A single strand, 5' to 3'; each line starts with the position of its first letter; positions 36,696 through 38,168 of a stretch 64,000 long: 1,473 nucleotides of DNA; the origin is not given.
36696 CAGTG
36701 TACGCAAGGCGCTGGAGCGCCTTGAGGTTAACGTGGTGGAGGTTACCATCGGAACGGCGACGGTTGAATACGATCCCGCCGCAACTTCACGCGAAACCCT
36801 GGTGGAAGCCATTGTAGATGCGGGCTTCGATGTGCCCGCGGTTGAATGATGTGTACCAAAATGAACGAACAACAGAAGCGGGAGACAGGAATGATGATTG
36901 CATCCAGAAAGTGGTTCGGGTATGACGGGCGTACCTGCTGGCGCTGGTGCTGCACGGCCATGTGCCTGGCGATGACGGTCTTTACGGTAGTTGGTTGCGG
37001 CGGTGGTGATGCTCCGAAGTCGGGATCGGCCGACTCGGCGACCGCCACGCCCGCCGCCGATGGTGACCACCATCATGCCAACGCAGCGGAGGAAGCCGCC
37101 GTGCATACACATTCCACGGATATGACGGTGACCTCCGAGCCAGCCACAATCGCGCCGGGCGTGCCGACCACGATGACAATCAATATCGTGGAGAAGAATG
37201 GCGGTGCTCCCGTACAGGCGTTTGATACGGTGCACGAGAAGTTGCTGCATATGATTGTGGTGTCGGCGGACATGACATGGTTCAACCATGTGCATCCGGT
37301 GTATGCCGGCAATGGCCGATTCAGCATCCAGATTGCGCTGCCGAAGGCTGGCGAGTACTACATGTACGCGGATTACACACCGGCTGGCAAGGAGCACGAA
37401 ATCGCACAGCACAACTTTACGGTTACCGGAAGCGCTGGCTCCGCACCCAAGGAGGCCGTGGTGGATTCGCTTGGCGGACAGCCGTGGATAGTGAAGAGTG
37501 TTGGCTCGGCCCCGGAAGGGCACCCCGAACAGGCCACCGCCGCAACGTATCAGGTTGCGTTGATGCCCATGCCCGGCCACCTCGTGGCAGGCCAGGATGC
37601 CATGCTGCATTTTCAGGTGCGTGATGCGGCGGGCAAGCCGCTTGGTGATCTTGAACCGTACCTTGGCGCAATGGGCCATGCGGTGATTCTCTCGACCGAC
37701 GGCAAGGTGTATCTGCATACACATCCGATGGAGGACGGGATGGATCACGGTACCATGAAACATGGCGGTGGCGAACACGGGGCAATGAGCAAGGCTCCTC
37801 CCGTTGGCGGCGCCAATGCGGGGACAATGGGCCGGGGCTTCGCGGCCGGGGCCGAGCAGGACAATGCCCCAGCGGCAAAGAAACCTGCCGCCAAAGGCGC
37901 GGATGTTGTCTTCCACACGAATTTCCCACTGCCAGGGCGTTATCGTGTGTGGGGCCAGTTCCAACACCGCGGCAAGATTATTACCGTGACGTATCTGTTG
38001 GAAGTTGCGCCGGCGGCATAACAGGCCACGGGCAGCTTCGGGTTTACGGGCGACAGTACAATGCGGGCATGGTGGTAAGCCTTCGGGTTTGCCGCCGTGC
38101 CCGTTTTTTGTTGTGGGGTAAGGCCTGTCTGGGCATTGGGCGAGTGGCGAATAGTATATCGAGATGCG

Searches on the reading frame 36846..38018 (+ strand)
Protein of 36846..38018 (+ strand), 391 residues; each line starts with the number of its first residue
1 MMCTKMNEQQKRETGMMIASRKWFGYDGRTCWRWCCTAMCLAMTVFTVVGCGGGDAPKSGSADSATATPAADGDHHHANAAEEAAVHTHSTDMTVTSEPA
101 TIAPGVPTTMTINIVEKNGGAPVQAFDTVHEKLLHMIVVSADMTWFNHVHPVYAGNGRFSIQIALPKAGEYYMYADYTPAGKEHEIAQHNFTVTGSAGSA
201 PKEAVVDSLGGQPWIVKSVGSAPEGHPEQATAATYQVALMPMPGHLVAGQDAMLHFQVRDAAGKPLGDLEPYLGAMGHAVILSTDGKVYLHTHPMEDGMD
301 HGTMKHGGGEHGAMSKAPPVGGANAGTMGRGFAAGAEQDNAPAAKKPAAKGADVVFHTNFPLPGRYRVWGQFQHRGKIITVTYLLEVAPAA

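Call 3: search_protein_families(library=pfam, proteins=[window:36846-38018:+], max_evalue=1)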
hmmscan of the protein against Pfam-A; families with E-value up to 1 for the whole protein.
window:36846-38018:+ (391 aa): 2 families
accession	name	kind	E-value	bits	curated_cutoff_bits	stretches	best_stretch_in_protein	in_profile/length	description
PF19095.5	DUF5783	-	0.015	15.8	32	1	123-163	25-65/105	Family of unknown function (DUF5783)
PF25275.1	Golvesin_C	-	0.032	14.7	31.6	0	155-215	39-96/132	Golvesin C-terminal domain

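Call 4: search_protein_families(library=ncbifam, proteins=[window:36846-38018:+], max_evalue=1)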
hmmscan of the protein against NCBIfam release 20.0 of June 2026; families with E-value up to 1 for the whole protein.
window:36846-38018:+ (391 aa): 1 family
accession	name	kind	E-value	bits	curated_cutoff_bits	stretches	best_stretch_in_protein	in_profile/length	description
NF058595.1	invert_tail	domain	0.0051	17.1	37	1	27-70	48-88/113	lipo-invert putative C-terminal anchoring domain-containing protein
